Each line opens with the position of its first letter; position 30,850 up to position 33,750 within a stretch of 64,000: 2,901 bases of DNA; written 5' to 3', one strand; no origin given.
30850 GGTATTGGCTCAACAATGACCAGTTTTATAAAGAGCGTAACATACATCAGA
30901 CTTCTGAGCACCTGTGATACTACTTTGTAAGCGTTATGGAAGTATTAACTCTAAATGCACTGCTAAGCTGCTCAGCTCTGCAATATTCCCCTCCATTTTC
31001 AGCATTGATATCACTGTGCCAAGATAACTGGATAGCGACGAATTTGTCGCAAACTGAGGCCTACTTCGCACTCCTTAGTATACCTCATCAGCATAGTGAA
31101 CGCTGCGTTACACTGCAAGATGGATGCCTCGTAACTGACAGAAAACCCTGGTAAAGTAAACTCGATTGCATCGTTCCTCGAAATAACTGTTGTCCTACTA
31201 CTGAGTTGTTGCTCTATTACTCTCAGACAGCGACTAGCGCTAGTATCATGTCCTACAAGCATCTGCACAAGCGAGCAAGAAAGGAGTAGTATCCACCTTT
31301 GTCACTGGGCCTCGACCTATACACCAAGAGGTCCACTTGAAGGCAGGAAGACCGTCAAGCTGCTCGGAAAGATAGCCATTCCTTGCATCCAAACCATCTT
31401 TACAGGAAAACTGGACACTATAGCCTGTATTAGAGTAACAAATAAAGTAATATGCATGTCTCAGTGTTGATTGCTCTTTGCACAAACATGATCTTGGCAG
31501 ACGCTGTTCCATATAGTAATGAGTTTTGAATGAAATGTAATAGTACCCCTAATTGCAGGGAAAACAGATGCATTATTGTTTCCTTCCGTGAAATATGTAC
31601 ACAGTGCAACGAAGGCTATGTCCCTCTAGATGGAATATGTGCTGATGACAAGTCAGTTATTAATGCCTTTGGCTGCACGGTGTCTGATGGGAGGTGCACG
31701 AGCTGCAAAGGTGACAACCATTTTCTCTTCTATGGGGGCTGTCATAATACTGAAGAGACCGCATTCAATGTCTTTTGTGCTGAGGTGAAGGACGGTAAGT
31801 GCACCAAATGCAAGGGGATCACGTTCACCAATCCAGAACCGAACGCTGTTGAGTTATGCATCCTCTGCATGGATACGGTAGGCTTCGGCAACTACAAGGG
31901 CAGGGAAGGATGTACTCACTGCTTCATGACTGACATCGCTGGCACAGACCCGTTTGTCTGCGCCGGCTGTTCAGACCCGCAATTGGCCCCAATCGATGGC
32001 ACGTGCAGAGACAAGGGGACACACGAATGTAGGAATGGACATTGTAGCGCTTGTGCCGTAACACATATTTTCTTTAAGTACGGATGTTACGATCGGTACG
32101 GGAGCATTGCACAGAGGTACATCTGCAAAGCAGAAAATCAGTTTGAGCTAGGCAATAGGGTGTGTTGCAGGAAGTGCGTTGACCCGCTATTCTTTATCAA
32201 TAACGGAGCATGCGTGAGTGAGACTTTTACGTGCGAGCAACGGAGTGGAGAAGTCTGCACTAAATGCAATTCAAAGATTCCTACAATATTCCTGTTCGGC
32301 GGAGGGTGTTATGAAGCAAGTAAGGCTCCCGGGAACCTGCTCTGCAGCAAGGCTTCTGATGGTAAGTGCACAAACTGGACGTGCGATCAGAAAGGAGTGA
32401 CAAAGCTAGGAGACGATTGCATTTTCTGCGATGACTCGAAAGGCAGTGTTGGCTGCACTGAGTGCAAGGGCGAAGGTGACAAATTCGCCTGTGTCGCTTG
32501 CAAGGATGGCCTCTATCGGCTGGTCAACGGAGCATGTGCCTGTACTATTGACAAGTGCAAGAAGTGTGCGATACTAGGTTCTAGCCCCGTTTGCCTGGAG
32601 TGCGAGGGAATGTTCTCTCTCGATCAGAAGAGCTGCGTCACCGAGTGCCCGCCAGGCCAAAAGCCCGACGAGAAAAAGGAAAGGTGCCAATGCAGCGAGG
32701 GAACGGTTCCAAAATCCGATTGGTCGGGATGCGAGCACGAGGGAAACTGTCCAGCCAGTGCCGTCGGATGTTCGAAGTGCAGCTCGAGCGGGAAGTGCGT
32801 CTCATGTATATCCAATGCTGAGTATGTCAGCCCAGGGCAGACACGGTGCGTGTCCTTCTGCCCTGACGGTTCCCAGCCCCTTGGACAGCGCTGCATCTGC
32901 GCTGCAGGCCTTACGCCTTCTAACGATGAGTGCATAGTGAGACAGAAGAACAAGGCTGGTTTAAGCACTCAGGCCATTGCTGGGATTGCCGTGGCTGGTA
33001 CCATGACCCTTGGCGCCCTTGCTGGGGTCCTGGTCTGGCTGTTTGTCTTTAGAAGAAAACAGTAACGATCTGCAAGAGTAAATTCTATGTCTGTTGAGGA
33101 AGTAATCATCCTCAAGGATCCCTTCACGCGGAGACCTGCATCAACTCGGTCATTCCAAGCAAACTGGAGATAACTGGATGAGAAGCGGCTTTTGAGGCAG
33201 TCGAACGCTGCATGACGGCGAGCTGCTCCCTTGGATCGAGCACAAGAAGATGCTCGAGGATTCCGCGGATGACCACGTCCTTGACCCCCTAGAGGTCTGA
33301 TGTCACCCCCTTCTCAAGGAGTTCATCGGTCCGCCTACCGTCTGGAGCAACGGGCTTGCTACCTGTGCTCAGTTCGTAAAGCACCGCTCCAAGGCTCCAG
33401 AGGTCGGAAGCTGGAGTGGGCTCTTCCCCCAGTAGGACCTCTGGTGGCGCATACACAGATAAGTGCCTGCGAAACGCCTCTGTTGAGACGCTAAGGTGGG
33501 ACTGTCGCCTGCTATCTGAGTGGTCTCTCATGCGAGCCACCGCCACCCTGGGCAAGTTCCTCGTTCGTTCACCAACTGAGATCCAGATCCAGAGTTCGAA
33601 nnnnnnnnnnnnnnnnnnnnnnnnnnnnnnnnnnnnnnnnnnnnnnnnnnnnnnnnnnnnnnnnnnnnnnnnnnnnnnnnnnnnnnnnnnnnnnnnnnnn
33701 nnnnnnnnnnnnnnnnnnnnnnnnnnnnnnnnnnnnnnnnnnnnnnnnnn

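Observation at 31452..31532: HCMP/VSP-like gene whose signal peptide is separated from the mature protein by one in-frame TGA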

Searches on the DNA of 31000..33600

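Call 53: search_rna_families(source=window, start=31000, end=33600, threshold=evalue, max_evalue=1)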
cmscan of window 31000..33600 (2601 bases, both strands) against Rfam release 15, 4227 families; matches with E-value up to 1: 0.
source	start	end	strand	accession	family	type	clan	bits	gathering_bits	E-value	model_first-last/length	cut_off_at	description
